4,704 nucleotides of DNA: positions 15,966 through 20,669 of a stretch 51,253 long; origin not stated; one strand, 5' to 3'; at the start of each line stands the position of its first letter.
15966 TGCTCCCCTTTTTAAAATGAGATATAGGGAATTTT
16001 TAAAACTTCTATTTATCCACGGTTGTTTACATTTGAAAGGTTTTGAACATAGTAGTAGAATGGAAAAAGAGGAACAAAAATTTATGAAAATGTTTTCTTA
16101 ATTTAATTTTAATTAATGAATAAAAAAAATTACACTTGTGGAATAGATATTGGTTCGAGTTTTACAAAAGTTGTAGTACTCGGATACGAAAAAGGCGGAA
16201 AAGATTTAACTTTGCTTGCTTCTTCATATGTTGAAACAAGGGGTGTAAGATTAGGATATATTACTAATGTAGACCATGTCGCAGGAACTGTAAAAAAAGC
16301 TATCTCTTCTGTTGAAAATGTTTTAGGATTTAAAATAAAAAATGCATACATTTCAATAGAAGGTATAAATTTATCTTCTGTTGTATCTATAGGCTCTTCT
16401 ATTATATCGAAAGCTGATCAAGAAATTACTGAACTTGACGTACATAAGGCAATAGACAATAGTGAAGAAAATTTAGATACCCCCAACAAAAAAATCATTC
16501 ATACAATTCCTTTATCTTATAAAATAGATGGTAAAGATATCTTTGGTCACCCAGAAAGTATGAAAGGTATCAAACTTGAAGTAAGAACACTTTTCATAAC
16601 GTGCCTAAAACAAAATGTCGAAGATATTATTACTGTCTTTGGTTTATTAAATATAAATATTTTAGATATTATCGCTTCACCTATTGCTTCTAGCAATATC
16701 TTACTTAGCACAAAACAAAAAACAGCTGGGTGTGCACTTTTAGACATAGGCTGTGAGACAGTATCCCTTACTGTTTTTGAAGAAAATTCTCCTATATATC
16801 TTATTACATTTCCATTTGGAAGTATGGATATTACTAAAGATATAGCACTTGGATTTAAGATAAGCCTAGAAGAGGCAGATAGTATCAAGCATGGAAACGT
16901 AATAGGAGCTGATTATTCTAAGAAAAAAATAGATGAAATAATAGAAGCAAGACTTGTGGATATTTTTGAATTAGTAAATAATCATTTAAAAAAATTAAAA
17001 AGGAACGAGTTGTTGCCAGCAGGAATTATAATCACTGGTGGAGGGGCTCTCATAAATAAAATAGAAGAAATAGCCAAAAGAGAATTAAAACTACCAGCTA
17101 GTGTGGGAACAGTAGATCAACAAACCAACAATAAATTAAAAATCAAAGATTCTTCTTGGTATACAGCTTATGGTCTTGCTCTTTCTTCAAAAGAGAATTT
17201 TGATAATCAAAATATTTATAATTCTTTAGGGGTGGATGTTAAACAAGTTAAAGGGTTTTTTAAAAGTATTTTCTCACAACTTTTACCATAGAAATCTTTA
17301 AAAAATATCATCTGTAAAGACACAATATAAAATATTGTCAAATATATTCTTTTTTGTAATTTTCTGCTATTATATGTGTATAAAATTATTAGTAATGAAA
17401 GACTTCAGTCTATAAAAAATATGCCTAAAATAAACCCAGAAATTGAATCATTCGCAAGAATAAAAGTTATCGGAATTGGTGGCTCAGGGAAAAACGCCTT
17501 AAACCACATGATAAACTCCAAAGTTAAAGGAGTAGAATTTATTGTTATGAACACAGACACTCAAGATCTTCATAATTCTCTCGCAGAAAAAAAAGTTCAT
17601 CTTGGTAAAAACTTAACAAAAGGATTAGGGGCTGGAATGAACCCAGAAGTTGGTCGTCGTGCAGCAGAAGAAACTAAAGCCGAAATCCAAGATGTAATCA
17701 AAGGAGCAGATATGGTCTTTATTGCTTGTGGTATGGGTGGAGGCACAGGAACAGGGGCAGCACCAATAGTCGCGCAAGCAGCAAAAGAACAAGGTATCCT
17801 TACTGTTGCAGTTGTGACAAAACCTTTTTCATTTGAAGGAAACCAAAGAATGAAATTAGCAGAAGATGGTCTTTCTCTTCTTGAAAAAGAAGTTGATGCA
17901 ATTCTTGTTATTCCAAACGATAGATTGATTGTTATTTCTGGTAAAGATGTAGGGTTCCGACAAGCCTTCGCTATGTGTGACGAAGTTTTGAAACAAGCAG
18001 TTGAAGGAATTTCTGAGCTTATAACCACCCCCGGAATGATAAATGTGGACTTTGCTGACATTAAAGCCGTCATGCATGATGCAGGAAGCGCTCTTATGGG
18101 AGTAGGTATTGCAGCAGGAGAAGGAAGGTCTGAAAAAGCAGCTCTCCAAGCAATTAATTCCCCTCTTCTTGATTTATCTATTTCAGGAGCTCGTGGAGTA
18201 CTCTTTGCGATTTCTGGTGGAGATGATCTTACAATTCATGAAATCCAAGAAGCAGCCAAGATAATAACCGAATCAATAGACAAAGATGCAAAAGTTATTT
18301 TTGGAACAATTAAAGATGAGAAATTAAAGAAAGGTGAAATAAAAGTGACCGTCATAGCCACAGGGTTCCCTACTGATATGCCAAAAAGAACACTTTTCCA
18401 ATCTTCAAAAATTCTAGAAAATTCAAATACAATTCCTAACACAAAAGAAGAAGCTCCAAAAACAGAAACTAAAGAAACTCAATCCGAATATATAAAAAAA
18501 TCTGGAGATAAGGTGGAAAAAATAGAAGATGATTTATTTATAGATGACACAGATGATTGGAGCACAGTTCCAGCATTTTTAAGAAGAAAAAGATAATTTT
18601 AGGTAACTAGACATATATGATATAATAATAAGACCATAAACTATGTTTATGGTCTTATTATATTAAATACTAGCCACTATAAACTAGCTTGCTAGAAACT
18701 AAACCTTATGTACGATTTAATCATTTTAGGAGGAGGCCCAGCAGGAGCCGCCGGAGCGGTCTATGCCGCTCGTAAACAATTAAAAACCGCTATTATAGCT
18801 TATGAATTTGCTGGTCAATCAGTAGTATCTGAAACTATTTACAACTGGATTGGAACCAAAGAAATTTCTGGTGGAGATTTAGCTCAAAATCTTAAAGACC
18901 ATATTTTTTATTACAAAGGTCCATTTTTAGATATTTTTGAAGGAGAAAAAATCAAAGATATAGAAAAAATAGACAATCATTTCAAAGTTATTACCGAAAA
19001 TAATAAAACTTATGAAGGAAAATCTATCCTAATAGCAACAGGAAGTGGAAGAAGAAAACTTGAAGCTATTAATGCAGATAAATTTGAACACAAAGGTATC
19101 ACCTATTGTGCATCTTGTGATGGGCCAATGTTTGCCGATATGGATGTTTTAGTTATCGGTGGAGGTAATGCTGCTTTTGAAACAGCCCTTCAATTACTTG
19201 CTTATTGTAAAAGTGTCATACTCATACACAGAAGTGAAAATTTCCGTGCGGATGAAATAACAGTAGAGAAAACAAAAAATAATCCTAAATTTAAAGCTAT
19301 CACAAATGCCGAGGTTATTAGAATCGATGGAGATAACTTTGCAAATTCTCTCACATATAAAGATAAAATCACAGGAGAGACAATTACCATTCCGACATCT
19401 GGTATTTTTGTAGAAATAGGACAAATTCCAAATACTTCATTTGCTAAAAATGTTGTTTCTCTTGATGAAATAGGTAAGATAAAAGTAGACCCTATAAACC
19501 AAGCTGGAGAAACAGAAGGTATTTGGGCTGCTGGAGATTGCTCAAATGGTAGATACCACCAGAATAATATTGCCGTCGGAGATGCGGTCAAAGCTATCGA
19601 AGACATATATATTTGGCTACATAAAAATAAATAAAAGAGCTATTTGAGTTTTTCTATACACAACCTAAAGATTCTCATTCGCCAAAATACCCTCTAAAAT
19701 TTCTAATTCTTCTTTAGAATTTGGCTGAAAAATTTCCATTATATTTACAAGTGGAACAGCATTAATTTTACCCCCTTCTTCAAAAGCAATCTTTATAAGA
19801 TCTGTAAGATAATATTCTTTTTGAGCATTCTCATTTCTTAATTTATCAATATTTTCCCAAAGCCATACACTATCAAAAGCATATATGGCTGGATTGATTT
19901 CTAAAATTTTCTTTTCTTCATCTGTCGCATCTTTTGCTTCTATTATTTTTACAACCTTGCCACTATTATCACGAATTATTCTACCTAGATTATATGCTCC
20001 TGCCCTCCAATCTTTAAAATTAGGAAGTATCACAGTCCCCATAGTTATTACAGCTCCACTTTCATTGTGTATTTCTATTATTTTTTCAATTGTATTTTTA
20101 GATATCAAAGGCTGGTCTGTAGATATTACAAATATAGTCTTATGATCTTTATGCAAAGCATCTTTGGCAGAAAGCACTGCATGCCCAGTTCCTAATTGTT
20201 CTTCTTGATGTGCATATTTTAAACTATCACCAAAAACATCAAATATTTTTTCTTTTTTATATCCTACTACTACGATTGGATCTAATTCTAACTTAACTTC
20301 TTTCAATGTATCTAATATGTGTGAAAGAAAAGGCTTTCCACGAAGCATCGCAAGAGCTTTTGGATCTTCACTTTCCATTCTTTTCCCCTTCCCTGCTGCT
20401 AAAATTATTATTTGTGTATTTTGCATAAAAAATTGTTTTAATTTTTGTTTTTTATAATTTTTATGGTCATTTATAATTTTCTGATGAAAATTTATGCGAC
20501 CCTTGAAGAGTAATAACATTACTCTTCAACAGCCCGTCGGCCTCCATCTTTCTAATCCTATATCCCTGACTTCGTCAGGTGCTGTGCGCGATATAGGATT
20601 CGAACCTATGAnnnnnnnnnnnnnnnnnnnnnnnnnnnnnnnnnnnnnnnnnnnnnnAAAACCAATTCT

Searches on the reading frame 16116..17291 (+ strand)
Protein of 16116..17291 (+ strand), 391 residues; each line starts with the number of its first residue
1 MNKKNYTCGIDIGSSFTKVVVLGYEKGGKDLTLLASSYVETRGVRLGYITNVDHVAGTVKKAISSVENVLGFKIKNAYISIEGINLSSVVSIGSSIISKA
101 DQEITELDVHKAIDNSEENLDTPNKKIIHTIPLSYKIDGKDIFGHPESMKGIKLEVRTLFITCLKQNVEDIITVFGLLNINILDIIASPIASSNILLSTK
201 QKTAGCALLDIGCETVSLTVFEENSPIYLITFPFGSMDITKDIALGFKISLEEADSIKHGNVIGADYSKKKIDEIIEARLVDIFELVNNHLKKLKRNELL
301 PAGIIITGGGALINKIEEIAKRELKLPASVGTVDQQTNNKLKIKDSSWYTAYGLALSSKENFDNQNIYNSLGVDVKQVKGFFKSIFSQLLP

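Call 70: search_protein_families(library=pfam, proteins=[window:16116-17291:+], max_evalue=0.001)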
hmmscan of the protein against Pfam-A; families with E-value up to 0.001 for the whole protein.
window:16116-17291:+ (391 aa): 4 families
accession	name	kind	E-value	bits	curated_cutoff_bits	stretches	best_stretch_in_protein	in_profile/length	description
PF14450.12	FtsA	-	1.5e-19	71.1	31.8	1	207-352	1-126/127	Cell division protein FtsA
PF11104.14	PilM_2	-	7.2e-19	68.3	27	1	9-358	1-339/340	Type IV pilus assembly protein PilM;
PF02491.25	SHS2_FTSA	-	1.2e-12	48.4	25.4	1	85-162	3-79/79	SHS2 domain inserted in FTSA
PF06723.19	MreB_Mbl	-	3.6e-05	23.2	27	1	268-331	238-304/327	MreB/Mbl protein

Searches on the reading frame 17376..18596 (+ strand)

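Call 70: search_protein_families(library=pfam, proteins=[window:17376-18596:+], max_evalue=0.001)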
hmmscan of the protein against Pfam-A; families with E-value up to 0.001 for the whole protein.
window:17376-18596:+ (406 aa): 3 families
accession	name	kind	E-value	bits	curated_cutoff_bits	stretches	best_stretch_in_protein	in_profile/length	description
PF00091.31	Tubulin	-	1e-48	166.6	33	1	28-187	1-188/190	Tubulin/FtsZ family, GTPase domain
PF12327.13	FtsZ_C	-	3.8e-32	110.9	27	1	237-331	1-94/95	FtsZ family, C-terminal domain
PF13460.12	NAD_binding_10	-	0.00068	20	27.2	0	99-149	49-98/184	NAD(P)H-binding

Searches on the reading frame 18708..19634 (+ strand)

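Call 70: search_protein_families(library=pfam, proteins=[window:18708-19634:+], max_evalue=0.001)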
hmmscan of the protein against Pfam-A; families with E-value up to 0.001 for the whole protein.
window:18708-19634:+ (308 aa): 10 families
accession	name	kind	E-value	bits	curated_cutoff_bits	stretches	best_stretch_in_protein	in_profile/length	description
PF07992.20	Pyr_redox_2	-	6.8e-40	137.7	26.1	1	2-291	1-289/291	Pyridine nucleotide-disulphide oxidoreductase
PF13738.12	Pyr_redox_3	-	4.5e-22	79.1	30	1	74-276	96-305/305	Pyridine nucleotide-disulphide oxidoreductase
PF00890.30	FAD_binding_2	-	1.1e-09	38.5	20.4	1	3-57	1-58/414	FAD binding domain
PF00070.33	Pyr_redox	-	1.1e-08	35.9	22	1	147-210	2-70/82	Pyridine nucleotide-disulphide oxidoreductase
PF01134.28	GIDA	-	3.1e-08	33.5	22.1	0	3-32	1-30/391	Glucose inhibited division protein A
PF03486.20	HI0933_like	-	5.2e-08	33.1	50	0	3-30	2-29/244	HI0933-like protein Rossmann domain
PF12831.13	FAD_oxidored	-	6.3e-08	32.8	27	1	3-50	1-49/416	FAD dependent oxidoreductase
PF01266.30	DAO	-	1.9e-05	24.8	27.9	0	3-37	1-38/353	FAD dependent oxidoreductase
PF13241.12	NAD_binding_7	-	0.00016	22.6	22.1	0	143-191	6-55/104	Putative NAD(P)-binding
PF01946.23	Thi4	-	0.00036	20.3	26.2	0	3-33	19-50/235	Thi4 family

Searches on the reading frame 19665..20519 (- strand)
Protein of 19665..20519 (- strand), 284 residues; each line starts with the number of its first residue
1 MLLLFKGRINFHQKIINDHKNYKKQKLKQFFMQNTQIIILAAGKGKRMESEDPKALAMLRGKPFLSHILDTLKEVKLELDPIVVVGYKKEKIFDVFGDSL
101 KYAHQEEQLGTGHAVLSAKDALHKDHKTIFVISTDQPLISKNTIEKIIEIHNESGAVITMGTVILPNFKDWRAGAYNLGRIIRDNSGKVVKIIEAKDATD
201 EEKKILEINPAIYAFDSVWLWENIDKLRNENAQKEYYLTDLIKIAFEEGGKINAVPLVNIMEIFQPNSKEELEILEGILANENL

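Call 70: search_protein_families(library=pfam, proteins=[window:19665-20519:-], max_evalue=0.001)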
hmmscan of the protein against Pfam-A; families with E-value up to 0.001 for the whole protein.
window:19665-20519:- (284 aa): 5 families
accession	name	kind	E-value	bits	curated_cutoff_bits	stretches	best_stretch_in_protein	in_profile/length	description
PF12804.13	NTP_transf_3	-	1.7e-20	74.3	27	1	38-159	2-119/160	MobA-like NTP transferase domain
PF00483.29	NTP_transferase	-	5e-13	49.6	21.2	1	38-250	3-214/245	Nucleotidyl transferase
PF01128.25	IspD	-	5.2e-11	43.2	27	1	37-158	3-125/221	2-C-methyl-D-erythritol 4-phosphate cytidylyltransferase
PF02348.25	CTP_transf_3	-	2.6e-08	34.4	22.6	1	38-245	3-200/217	Cytidylyltransferase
PF01983.22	CofC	-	6e-05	22.8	22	1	69-159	35-121/217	Guanylyl transferase CofC like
